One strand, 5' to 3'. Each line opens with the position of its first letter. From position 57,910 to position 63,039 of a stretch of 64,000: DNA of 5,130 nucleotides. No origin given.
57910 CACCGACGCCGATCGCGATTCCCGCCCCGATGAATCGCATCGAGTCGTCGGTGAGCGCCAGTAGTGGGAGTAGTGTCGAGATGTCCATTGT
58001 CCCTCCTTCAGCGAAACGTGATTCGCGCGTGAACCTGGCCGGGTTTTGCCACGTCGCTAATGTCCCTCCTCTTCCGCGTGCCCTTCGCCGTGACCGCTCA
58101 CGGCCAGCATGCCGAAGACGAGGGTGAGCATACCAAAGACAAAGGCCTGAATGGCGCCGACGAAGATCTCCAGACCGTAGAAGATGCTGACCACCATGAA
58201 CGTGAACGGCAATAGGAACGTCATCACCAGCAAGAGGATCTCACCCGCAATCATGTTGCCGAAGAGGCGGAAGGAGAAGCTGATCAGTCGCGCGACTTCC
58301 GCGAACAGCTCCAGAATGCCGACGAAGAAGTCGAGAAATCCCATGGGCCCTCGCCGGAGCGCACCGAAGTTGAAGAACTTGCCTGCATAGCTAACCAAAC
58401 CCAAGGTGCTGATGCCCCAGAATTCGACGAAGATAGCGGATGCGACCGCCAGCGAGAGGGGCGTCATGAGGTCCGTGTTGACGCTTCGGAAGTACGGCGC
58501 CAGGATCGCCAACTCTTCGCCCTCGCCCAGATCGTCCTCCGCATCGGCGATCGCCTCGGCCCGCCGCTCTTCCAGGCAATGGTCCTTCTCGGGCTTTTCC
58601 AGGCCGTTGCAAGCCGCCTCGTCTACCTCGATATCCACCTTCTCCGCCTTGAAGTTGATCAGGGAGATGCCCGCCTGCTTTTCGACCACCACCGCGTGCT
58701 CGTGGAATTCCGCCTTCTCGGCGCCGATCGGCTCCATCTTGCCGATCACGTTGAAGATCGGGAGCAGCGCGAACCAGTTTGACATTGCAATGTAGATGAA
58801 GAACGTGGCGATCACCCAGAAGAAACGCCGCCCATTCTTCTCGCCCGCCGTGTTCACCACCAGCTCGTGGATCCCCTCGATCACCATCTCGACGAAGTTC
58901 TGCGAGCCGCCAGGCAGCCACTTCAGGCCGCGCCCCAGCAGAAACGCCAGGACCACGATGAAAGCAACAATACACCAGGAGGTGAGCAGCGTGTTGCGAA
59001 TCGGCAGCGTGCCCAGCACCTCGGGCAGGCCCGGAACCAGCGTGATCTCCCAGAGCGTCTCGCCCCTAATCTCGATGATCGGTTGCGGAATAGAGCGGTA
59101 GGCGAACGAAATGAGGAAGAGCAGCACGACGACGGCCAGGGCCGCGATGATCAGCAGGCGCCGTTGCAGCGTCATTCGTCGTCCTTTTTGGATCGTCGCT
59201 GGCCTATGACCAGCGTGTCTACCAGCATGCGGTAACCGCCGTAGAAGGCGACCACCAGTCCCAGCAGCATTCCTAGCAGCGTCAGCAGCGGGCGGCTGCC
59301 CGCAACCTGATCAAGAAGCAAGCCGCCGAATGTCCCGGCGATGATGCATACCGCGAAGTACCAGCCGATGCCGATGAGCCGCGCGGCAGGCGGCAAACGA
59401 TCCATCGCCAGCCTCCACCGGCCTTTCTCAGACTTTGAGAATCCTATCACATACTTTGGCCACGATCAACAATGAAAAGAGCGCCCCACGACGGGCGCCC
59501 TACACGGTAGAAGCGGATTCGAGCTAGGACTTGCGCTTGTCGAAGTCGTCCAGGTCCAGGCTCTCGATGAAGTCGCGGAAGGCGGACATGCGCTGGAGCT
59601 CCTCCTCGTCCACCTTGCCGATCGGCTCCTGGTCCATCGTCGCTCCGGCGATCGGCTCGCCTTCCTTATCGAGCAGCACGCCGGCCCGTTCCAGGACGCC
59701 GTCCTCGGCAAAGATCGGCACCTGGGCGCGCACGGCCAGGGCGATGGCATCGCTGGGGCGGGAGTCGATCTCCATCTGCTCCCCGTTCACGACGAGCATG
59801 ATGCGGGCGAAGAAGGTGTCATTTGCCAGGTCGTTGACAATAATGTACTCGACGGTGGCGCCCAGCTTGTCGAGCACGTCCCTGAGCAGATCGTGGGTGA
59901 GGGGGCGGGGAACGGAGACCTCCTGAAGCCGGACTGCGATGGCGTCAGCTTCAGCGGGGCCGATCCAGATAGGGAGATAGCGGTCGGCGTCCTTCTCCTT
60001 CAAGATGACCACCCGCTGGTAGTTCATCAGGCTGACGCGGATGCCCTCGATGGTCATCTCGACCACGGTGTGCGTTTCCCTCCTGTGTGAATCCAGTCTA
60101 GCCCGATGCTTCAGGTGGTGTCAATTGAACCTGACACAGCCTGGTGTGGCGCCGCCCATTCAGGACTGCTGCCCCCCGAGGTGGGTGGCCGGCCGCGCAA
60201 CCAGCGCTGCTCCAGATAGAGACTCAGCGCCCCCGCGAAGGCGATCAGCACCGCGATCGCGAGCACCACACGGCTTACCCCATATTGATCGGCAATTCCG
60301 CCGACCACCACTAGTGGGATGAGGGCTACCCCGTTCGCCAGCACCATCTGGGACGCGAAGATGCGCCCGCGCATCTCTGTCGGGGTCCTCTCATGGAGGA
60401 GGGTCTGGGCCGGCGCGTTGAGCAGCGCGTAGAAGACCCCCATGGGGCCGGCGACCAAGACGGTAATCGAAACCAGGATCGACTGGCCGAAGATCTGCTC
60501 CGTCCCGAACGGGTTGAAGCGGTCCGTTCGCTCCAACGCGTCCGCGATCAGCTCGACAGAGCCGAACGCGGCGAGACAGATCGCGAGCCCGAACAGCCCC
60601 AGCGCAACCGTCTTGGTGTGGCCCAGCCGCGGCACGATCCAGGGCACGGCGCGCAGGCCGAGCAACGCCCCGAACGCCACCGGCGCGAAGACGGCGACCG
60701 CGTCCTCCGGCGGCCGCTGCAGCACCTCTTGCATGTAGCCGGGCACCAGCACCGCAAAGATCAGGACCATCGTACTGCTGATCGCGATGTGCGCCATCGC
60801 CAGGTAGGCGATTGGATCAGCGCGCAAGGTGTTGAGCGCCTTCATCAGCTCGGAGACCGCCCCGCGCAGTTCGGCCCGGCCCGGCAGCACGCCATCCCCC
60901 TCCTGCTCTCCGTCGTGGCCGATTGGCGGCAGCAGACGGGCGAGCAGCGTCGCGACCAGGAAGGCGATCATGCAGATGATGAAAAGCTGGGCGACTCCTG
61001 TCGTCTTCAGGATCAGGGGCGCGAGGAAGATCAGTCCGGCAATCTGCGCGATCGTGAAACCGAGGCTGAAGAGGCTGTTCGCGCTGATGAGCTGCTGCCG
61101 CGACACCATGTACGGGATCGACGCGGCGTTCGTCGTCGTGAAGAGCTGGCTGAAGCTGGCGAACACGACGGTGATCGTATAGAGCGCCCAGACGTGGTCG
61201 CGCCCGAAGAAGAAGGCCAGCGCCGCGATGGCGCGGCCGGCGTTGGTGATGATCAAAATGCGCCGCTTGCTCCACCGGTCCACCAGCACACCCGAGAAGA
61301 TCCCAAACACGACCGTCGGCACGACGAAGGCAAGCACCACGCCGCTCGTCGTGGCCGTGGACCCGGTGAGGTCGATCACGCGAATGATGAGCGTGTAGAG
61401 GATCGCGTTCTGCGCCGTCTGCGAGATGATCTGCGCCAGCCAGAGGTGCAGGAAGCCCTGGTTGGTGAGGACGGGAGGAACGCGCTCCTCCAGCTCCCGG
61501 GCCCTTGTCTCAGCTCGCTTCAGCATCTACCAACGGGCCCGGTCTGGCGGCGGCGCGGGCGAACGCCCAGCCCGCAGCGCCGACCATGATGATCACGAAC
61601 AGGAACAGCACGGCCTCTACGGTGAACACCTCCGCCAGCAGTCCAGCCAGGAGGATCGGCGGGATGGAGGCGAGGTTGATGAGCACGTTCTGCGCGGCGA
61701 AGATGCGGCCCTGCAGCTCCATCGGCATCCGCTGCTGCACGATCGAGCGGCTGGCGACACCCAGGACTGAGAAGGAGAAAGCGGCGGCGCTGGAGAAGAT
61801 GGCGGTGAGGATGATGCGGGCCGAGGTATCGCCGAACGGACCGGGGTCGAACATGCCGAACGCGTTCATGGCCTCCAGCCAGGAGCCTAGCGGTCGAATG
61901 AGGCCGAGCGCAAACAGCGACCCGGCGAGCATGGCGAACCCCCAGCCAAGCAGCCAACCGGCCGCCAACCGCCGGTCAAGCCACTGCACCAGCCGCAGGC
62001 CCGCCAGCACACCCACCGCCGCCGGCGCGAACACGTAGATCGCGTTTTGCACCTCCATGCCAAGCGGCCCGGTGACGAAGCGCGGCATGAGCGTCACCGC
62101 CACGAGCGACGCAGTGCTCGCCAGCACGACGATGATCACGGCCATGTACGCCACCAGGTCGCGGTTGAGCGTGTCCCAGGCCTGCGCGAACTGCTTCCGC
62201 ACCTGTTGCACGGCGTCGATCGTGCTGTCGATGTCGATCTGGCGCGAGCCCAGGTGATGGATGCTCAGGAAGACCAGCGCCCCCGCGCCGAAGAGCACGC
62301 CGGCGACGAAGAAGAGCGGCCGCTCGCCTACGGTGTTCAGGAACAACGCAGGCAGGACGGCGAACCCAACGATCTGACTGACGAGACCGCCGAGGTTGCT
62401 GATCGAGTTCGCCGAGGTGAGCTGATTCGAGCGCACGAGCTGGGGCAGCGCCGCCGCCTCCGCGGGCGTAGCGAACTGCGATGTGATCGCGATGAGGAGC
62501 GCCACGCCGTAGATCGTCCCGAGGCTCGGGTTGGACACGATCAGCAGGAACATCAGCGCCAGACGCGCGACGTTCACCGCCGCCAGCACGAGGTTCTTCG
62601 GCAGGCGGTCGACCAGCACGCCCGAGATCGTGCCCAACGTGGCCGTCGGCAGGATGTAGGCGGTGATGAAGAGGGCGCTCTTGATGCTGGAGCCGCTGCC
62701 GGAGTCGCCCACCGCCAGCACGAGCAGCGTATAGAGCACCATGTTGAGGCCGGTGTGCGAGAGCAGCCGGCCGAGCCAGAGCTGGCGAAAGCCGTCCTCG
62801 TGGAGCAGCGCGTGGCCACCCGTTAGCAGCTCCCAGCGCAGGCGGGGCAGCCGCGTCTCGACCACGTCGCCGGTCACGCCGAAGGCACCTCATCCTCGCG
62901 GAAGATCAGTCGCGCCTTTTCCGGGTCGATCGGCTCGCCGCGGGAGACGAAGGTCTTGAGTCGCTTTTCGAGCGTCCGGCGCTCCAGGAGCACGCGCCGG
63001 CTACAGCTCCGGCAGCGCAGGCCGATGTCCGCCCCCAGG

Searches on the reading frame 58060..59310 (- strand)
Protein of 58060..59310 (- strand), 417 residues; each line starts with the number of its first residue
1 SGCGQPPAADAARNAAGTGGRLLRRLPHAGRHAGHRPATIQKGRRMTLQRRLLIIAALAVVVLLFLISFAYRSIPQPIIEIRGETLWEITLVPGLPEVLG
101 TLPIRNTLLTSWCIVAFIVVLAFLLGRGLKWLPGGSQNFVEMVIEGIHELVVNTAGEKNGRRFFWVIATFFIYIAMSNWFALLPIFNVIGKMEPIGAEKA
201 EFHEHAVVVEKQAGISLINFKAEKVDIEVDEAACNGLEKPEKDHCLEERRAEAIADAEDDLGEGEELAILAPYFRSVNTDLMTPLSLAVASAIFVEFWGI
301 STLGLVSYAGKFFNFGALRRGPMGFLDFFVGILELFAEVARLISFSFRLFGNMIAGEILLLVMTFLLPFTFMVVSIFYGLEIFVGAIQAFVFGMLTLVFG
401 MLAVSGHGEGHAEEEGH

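Call 54: search_protein_families(library=pfam, proteins=[window:58060-59310:-], max_evalue=0.001)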
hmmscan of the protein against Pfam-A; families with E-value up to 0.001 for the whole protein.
window:58060-59310:- (417 aa): 1 family
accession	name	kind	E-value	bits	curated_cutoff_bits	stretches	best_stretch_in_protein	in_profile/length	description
PF00119.25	ATP-synt_A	-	1e-36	127.3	33.9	1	109-399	2-215/217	ATP synthase A chain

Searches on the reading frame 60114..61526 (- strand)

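Call 54: search_protein_families(library=pfam, proteins=[window:60114-61526:-], max_evalue=0.001)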
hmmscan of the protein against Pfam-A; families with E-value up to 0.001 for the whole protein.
window:60114-61526:- (471 aa): 2 families
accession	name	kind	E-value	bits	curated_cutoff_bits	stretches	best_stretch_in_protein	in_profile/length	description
PF07690.21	MFS_1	-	9.5e-32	110.7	33.4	2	28-323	1-287/347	Major Facilitator Superfamily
PF05977.19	MFS_3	-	3.9e-07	29.3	27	1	20-320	7-300/524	Transmembrane secretion effector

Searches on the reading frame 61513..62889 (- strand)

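Call 54: search_protein_families(library=pfam, proteins=[window:61513-62889:-], max_evalue=0.001)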
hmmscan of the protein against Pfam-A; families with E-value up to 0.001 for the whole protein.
window:61513-62889:- (459 aa): 1 family
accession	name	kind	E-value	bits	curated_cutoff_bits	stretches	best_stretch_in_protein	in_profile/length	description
PF07690.21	MFS_1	-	3.1e-17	62.9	33.4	1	37-409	1-344/347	Major Facilitator Superfamily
